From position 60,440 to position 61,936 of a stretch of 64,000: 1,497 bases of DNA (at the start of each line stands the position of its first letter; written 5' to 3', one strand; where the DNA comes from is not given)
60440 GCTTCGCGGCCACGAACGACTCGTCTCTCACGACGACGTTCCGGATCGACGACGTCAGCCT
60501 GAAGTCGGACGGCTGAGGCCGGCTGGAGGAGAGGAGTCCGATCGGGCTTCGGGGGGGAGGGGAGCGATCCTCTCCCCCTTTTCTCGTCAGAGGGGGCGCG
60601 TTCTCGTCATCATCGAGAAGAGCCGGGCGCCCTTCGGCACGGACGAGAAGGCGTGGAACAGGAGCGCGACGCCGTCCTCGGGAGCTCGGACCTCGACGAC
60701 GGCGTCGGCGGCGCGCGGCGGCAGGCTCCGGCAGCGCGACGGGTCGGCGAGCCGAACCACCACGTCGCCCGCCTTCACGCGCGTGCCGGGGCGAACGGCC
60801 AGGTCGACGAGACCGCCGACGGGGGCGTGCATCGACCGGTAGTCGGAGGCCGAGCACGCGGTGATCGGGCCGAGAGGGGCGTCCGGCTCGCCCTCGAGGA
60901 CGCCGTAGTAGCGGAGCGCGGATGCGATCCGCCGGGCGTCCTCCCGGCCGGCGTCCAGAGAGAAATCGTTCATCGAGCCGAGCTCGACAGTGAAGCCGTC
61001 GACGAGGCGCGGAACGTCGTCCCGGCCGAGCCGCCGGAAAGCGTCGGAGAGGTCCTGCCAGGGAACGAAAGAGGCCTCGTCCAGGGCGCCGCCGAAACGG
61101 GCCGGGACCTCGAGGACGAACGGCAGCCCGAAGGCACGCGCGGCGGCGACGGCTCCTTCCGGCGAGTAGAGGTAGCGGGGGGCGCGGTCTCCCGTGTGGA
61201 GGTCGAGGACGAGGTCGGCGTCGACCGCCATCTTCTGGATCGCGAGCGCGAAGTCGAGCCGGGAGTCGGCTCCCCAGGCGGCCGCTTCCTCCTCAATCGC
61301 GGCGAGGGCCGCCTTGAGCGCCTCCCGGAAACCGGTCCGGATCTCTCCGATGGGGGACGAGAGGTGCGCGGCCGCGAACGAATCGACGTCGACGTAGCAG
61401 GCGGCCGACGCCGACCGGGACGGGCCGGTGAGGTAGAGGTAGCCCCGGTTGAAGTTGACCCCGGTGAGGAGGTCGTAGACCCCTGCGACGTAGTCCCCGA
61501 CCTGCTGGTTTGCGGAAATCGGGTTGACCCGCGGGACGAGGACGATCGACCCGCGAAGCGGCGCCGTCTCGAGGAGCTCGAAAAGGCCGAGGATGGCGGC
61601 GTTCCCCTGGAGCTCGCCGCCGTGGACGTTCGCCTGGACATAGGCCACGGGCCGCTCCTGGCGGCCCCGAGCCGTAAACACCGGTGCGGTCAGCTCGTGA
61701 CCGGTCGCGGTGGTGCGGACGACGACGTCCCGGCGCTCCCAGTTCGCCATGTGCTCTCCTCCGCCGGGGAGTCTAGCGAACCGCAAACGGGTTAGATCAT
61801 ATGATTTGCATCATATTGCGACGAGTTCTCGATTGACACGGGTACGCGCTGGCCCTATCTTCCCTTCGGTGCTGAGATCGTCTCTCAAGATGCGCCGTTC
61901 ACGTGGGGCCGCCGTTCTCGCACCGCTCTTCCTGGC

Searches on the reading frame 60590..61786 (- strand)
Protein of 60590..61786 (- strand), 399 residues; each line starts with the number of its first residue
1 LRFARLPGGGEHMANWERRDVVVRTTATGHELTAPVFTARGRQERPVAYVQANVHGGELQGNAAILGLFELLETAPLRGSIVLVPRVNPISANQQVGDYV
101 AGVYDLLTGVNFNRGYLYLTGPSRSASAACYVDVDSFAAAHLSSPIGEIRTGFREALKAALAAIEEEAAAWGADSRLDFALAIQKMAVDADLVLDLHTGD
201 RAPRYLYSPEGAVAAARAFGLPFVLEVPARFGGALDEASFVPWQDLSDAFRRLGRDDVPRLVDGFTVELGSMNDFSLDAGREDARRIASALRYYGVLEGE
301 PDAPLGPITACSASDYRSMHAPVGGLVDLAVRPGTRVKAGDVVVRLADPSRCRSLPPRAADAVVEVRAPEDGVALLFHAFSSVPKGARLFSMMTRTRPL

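Call 19: search_protein_families(library=pfam, proteins=[window:60590-61786:-], max_evalue=0.001)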
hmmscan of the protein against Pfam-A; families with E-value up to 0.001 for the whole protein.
window:60590-61786:- (399 aa): 1 family
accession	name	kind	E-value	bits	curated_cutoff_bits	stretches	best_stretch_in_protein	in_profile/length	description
PF24827.1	AstE_AspA_cat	-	3.9e-11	43.3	25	1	46-96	3-53/192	Succinylglutamate desuccinylase/Aspartoacylase catalytic domain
